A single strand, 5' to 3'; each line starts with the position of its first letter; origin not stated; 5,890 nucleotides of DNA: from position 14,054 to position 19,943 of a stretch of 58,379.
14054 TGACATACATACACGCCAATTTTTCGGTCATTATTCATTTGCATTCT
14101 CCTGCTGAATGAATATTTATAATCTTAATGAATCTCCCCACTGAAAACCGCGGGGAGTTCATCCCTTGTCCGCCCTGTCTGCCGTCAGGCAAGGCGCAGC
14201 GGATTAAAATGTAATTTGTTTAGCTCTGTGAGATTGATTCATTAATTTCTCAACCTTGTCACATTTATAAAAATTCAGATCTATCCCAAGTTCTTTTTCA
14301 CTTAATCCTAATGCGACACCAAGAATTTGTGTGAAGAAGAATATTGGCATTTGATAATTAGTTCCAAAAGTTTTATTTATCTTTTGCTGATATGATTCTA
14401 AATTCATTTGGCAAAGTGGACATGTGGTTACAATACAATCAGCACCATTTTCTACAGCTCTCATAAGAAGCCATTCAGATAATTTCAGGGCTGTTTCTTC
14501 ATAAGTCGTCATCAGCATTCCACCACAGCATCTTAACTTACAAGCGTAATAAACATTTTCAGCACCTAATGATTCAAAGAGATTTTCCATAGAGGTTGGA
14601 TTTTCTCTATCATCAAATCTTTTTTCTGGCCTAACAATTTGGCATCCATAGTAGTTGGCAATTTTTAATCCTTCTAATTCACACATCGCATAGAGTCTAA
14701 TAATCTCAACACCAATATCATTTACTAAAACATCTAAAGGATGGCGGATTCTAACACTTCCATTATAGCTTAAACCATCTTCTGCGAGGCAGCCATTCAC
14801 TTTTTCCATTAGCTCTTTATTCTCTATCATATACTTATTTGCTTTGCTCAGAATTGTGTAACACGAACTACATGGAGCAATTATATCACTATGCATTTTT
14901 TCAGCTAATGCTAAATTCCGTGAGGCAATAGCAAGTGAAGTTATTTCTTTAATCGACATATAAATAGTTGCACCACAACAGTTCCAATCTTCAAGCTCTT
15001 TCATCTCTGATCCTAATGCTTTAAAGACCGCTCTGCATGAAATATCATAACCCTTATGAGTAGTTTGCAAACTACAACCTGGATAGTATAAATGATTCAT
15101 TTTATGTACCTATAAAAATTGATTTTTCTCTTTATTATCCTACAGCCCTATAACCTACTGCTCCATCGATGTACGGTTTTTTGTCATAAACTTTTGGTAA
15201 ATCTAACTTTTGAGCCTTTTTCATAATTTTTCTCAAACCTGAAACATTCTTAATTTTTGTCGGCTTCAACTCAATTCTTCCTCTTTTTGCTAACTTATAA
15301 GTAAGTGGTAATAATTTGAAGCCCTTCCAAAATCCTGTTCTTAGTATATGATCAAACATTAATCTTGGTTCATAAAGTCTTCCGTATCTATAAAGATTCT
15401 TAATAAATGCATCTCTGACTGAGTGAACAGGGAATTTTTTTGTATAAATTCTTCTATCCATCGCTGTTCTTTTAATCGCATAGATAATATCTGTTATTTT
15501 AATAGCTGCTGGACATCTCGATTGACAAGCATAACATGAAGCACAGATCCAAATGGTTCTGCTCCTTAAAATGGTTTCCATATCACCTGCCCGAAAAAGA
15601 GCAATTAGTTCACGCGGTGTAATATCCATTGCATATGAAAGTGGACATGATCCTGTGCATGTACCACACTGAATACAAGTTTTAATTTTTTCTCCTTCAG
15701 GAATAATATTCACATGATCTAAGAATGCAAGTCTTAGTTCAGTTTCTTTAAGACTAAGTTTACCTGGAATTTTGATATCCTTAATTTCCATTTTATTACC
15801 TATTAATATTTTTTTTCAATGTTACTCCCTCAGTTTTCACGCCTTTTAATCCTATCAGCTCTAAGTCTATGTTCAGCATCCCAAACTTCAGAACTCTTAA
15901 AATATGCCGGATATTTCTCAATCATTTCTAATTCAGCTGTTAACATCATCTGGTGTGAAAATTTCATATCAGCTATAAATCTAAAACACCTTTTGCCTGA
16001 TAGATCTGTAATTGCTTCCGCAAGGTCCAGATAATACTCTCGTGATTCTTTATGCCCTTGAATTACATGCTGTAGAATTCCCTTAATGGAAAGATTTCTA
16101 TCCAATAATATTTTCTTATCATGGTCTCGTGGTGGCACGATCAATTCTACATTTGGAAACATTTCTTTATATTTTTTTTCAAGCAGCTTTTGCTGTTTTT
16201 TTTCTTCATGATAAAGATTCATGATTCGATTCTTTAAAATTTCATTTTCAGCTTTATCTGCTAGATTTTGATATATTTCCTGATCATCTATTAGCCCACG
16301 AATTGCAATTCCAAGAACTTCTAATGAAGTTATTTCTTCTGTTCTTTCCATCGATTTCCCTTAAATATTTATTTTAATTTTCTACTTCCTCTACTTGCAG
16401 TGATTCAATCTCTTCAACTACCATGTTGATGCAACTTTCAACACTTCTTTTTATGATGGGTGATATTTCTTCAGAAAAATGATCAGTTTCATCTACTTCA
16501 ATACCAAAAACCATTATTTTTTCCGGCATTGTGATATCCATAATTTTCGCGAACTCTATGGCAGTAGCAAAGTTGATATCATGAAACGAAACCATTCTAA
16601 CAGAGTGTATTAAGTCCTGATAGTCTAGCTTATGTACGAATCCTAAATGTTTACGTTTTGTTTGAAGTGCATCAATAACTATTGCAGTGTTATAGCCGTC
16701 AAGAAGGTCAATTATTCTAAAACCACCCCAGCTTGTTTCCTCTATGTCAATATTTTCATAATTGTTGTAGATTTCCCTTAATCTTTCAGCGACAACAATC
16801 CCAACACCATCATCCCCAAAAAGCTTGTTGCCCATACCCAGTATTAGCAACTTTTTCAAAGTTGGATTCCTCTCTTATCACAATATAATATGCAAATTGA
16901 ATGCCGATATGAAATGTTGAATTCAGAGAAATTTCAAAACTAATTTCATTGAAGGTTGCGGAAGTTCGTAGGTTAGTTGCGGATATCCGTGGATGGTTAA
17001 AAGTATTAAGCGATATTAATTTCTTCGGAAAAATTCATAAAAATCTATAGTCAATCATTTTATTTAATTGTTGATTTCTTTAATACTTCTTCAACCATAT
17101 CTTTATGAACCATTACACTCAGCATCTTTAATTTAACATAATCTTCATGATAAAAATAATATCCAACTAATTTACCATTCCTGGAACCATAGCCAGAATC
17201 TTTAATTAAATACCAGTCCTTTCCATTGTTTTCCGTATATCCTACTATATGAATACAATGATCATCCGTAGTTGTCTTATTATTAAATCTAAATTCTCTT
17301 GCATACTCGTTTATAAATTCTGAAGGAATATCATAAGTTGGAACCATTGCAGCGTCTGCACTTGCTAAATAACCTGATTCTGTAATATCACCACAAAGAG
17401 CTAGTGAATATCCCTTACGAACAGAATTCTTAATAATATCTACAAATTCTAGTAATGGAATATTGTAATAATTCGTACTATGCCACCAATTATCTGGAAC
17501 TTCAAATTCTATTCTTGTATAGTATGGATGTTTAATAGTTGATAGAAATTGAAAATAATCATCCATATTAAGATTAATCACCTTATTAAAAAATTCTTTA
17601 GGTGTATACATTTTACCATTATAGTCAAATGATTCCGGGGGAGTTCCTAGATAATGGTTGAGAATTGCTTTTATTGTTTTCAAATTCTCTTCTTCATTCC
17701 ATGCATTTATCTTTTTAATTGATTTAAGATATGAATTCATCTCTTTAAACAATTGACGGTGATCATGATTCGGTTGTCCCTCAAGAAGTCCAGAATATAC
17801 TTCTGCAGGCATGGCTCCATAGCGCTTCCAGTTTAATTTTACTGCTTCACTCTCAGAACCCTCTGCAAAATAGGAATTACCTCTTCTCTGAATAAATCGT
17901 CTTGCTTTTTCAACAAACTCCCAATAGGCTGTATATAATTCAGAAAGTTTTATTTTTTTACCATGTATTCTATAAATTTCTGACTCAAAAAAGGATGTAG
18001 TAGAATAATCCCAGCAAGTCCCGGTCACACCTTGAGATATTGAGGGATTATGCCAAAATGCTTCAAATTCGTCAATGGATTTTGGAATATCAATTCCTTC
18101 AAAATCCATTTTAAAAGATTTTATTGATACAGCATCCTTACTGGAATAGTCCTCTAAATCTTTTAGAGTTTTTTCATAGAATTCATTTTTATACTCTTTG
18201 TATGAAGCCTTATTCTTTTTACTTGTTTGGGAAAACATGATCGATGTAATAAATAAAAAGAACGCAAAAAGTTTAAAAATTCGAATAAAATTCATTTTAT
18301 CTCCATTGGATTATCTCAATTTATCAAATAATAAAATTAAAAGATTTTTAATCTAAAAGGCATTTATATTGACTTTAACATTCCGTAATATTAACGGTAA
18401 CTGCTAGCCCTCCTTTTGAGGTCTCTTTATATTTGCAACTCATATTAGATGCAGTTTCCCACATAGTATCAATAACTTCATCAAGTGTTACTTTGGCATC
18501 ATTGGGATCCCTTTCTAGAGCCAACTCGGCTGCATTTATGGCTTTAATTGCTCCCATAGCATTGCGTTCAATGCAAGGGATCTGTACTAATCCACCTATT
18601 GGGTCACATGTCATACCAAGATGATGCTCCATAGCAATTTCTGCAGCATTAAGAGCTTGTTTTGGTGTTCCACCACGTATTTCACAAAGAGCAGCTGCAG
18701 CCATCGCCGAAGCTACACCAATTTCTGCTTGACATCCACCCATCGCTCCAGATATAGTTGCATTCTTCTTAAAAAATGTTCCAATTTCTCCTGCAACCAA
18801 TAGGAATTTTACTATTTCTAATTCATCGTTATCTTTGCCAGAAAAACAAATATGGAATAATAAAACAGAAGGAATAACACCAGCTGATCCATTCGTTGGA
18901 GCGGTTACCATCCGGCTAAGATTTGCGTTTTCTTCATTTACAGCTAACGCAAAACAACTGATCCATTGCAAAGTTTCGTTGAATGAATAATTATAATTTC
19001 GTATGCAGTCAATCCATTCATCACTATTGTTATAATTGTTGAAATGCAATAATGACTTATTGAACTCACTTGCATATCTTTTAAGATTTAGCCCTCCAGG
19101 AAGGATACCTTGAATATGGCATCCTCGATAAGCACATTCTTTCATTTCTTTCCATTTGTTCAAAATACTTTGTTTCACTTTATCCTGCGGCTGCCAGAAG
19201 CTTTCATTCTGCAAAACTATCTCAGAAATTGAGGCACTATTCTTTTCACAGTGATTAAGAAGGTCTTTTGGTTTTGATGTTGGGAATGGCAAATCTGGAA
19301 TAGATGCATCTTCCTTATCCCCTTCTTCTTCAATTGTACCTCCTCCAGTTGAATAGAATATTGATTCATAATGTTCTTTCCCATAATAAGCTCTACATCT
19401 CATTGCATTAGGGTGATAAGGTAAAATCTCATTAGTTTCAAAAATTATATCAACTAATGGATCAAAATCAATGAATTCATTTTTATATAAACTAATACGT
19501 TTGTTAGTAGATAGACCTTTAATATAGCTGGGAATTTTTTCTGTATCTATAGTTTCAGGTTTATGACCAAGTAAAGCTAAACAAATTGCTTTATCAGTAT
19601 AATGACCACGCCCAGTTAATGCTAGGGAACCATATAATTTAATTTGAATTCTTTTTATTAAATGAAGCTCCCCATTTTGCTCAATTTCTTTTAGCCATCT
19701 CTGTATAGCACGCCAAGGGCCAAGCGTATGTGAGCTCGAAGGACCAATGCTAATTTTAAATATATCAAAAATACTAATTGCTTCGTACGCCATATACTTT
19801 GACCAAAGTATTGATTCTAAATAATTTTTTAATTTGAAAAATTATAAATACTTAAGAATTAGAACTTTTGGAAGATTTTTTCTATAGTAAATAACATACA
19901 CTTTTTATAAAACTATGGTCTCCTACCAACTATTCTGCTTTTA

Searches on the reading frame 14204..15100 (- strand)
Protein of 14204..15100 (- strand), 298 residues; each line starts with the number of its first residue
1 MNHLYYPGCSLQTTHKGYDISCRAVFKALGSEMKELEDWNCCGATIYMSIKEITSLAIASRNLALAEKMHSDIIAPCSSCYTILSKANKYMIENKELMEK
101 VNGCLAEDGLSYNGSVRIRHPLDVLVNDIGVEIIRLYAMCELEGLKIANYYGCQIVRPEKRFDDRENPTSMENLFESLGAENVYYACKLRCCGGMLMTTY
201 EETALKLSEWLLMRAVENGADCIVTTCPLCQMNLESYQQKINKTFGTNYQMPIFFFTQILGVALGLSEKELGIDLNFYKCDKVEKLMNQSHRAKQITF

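Call 5: search_protein_families(library=ncbifam, proteins=[window:14204-15100:-], max_evalue=0.001)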
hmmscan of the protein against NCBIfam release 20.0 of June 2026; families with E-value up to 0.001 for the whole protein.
window:14204-15100:- (298 aa): 7 families
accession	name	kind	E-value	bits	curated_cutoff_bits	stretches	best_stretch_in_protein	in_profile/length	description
TIGR03288.1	CoB_CoM_SS_B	equivalog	1.5e-65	221.4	345.15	1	4-283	3-286/290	CoB--CoM heterodisulfide reductase subunit B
NF042965.1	MFR_anch_SdhE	equivalog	6.3e-61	206.4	500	1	4-282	4-280/282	8-methylmenaquinol:fumarate reductase membrane anchor subunit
NF041780.1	hetero_SS_HdrB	equivalog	3.8e-30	105.2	450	1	4-269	7-286/304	ferredoxin:CoB-CoM heterodisulfide reductase subunit HdrB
NF045670.1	quin_L_LdhH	equivalog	2.3e-11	42.7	800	1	4-239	470-690/706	L-lactate dehydrogenase (quinone) large subunit LdhH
NF004898.0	PRK06259.1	equivalog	2.2e-05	23.3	385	1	5-243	266-472/488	fumarate reductase (CoM/CoB) subunit TfrB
NF008369.0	PRK11168.1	equivalog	2.3e-05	23.4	278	0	4-92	170-260/401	anaerobic glycerol-3-phosphate dehydrogenase subunit C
NF045663.1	diclust_near_Sec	equivalog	7.9e-05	20.9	530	1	2-90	421-509/759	pyridine nucleotide-disulfide oxidoreductase/dicluster-binding protein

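Call 6: search_protein_families(library=pfam, proteins=[window:14204-15100:-], max_evalue=0.001)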
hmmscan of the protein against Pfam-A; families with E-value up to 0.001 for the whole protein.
window:14204-15100:- (298 aa): 2 families
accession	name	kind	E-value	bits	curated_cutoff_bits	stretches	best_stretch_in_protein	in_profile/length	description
PF02754.22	CCG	-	1.7e-27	95.8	20.6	2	4-84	2-84/85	Cysteine-rich domain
PF22196.1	HdrB-like_C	-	4.2e-05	23.9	33.4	1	197-275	5-85/87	HdrB-like C-terminal domain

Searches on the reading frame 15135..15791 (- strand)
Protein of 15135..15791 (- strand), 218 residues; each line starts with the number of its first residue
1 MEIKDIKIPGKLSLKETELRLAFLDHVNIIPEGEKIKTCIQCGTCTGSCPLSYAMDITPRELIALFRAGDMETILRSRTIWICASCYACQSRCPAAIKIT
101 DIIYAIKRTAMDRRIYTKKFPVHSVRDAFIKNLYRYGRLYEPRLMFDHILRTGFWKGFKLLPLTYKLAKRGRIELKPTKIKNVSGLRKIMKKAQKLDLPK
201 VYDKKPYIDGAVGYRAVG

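Call 5: search_protein_families(library=ncbifam, proteins=[window:15135-15791:-], max_evalue=0.001)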
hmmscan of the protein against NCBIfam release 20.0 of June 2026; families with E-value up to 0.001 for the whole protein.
window:15135-15791:- (218 aa): 20 families
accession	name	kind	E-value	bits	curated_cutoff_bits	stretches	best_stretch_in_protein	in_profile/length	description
TIGR03290.1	CoB_CoM_SS_C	equivalog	4.6e-22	78.6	160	1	36-120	1-85/144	CoB--CoM heterodisulfide reductase subunit C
NF041890.1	hdrC_Methbact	equivalog_domain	9e-18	64.5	270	1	18-122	11-113/192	ferredoxin:CoB-CoM heterodisulfide reductase subunit HdrC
NF041779.1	hetero_SS_HdrC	equivalog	1.2e-16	60.7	350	1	35-120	29-113/198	ferredoxin:CoB-CoM heterodisulfide reductase subunit HdrC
NF038018.1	qmoC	equivalog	2.8e-15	56.7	300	1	32-115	13-96/360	quinone-interacting membrane-bound oxidoreductase complex subunit QmoC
TIGR01945.1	rnfC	subfamily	7.9e-09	34.5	245.95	1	32-111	359-432/435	RnfABCDGE type electron transport complex subunit C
NF008369.0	PRK11168.1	equivalog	1.1e-08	34.4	278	1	34-141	8-111/401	anaerobic glycerol-3-phosphate dehydrogenase subunit C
TIGR00314.1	cdhA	equivalog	4.3e-08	31.4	781.3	1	34-125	396-481/784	CO dehydrogenase/acetyl-CoA synthase complex subunit alpha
NF009227.0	PRK12577.1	equivalog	5.9e-08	31.7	349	1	77-196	205-325/330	succinate dehydrogenase/fumarate reductase iron-sulfur subunit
NF042952.1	MFR_FeS_SdhB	equivalog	8.6e-08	31.5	600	1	79-174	200-291/320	8-methylmenaquinol:fumarate reductase iron-sulfur subunit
NF008434.0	PRK11274.1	equivalog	9.9e-07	28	333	1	33-151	18-140/409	glycolate oxidase subunit GlcF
NF004616.0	PRK05950.1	subfamily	1.6e-06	27.5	228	1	35-114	145-237/238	succinate dehydrogenase iron-sulfur subunit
NF009226.0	PRK12576.1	equivalog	1.9e-06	27.4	344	1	36-190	153-315/317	succinate dehydrogenase/fumarate reductase iron-sulfur subunit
TIGR03379.1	glycerol3P_GlpC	equivalog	2.3e-06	26.6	279.9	1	36-135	4-101/397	anaerobic glycerol-3-phosphate dehydrogenase subunit GlpC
NF041837.1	rnfC_Methano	equivalog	2.4e-06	26.7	650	1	35-107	356-423/438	Rnf electron transport complex subunit RnfC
NF003454.1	PRK05035.1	equivalog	6.4e-06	24.9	345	1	30-101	360-426/556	electron transport complex subunit RsxC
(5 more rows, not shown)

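Call 6: search_protein_families(library=pfam, proteins=[window:15135-15791:-], max_evalue=0.001)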
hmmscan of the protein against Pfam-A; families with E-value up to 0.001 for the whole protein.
window:15135-15791:- (218 aa): 6 families
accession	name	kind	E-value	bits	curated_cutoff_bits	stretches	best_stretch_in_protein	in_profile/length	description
PF13183.11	Fer4_8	-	5.6e-10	40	27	1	36-97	2-68/68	4Fe-4S dicluster domain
PF13534.11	Fer4_17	-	9.8e-10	39.3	22.2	1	39-97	2-60/61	4Fe-4S dicluster domain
PF13187.11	Fer4_9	-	4.4e-07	30.3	27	1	39-95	2-49/52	4Fe-4S dicluster domain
PF12838.12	Fer4_7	-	1.3e-06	29.2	27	1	38-96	1-51/52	4Fe-4S dicluster domain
PF13237.11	Fer4_10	-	4.3e-06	27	25.5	1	37-94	7-53/53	4Fe-4S dicluster domain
PF12797.12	Fer4_2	-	0.00075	19.7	24.5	0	38-50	9-21/22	4Fe-4S binding domain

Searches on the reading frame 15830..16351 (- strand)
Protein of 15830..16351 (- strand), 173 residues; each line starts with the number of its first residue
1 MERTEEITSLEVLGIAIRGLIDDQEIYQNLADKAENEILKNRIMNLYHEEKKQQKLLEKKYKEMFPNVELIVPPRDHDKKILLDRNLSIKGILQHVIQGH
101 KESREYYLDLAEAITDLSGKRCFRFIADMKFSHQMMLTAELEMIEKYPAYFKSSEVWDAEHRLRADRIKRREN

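Call 5: search_protein_families(library=ncbifam, proteins=[window:15830-16351:-], max_evalue=0.001)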
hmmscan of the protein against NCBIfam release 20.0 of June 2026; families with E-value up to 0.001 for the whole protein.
window:15830-16351:- (173 aa): 1 family
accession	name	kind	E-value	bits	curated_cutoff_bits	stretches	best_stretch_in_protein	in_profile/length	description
NF045676.1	FeExpMbfA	equivalog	3.2e-06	26.8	450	1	3-138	3-145/318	iron exporter MbfA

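Call 6: search_protein_families(library=pfam, proteins=[window:15830-16351:-], max_evalue=0.001)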
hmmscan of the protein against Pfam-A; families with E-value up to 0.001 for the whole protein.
window:15830-16351:- (173 aa): 1 family
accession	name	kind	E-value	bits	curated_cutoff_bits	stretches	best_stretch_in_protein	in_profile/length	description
PF02915.23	Rubrerythrin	-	8e-09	36.4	22.8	1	11-140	1-136/137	Rubrerythrin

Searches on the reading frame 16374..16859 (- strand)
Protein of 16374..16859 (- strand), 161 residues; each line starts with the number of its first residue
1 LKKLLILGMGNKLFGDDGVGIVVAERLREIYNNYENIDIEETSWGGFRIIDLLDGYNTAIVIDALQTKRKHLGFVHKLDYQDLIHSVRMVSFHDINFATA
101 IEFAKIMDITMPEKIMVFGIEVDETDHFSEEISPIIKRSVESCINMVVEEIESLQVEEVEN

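Call 5: search_protein_families(library=ncbifam, proteins=[window:16374-16859:-], max_evalue=0.001)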
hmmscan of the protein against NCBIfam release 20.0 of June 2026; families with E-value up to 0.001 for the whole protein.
window:16374-16859:- (161 aa): 7 families
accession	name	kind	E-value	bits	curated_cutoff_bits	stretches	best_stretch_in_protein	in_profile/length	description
TIGR00072.1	hydrog_prot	superfamily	2.7e-29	102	47.45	1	5-151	1-145/145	hydrogenase maturation protease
TIGR00140.1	hupD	subfamily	1.4e-20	73.8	151.8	1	5-153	2-149/151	HyaD/HybD family hydrogenase maturation endopeptidase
NF045519.1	NiFeSe_H2_mat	exception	4.4e-20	72.1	190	1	2-154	1-150/152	NiFeSe hydrogenase maturation protease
NF007777.0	PRK10466.1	equivalog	1.4e-12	47.6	190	1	3-159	2-157/164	HyaD/HybD family hydrogenase maturation endopeptidase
TIGR00142.1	hycI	equivalog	2.9e-12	46.6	119.1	1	4-154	1-145/146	hydrogenase maturation peptidase HycI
TIGR00130.1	frhD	equivalog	1.5e-11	44.6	134.95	1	2-152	3-152/153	coenzyme F420-reducing hydrogenase, FrhD protein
NF007616.0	PRK10264.1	equivalog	2.8e-09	36.9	261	1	3-140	5-142/195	hydrogenase 1 maturation protease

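Call 6: search_protein_families(library=pfam, proteins=[window:16374-16859:-], max_evalue=0.001)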
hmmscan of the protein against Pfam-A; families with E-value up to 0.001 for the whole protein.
window:16374-16859:- (161 aa): 1 family
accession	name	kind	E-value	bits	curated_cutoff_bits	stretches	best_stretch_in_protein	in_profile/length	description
PF01750.23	HycI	-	7.3e-13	48.9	23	1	22-149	2-129/130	Hydrogenase maturation protease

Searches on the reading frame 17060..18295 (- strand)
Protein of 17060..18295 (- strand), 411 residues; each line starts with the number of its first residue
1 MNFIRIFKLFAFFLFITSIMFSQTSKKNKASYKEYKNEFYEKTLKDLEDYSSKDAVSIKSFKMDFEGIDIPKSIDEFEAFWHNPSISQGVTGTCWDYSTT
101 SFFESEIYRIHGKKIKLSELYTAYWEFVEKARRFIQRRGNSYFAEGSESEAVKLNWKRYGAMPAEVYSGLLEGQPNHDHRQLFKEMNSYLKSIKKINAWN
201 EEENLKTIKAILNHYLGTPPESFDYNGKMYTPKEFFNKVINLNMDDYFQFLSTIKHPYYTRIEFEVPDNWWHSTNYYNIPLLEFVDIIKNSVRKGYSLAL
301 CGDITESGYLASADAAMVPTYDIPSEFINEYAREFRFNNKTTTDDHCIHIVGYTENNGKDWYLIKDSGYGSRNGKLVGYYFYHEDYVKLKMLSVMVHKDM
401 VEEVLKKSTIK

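Call 6: search_protein_families(library=pfam, proteins=[window:17060-18295:-], max_evalue=0.001)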
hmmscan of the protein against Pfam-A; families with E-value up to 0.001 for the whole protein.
window:17060-18295:- (411 aa): 2 families
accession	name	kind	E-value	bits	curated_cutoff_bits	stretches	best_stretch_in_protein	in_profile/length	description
PF03051.21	Peptidase_C1_2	-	1.3e-09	37.8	22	1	87-407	60-422/438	Peptidase C1-like family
PF00112.29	Peptidase_C1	-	2.5e-06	28.2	20.7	0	342-379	164-199/220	Papain family cysteine protease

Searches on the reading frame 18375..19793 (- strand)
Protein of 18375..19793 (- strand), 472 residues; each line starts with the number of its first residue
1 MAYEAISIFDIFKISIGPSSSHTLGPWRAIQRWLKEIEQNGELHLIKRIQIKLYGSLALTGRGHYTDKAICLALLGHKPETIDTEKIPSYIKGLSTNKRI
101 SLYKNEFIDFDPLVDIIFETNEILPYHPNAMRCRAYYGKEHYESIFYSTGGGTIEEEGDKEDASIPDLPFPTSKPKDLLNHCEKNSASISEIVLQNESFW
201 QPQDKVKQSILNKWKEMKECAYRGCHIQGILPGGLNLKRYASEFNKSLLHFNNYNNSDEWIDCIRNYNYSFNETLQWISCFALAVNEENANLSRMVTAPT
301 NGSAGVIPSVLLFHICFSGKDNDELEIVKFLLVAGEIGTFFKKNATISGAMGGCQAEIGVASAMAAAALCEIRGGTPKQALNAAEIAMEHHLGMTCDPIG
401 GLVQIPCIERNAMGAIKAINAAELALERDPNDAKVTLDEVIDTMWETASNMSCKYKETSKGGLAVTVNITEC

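Call 24: search_protein_families(library=pfam, proteins=[window:18375-19793:-], max_evalue=0.00001)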
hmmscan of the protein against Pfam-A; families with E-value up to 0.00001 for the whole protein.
window:18375-19793:- (472 aa): 2 families
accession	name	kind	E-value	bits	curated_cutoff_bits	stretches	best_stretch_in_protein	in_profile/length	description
PF03313.21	SDH_alpha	-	9.1e-83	278.3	26.4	1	185-464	2-260/260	Serine dehydratase alpha chain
PF03315.21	SDH_beta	-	2e-50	171.6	26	1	7-157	1-153/155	Serine dehydratase beta chain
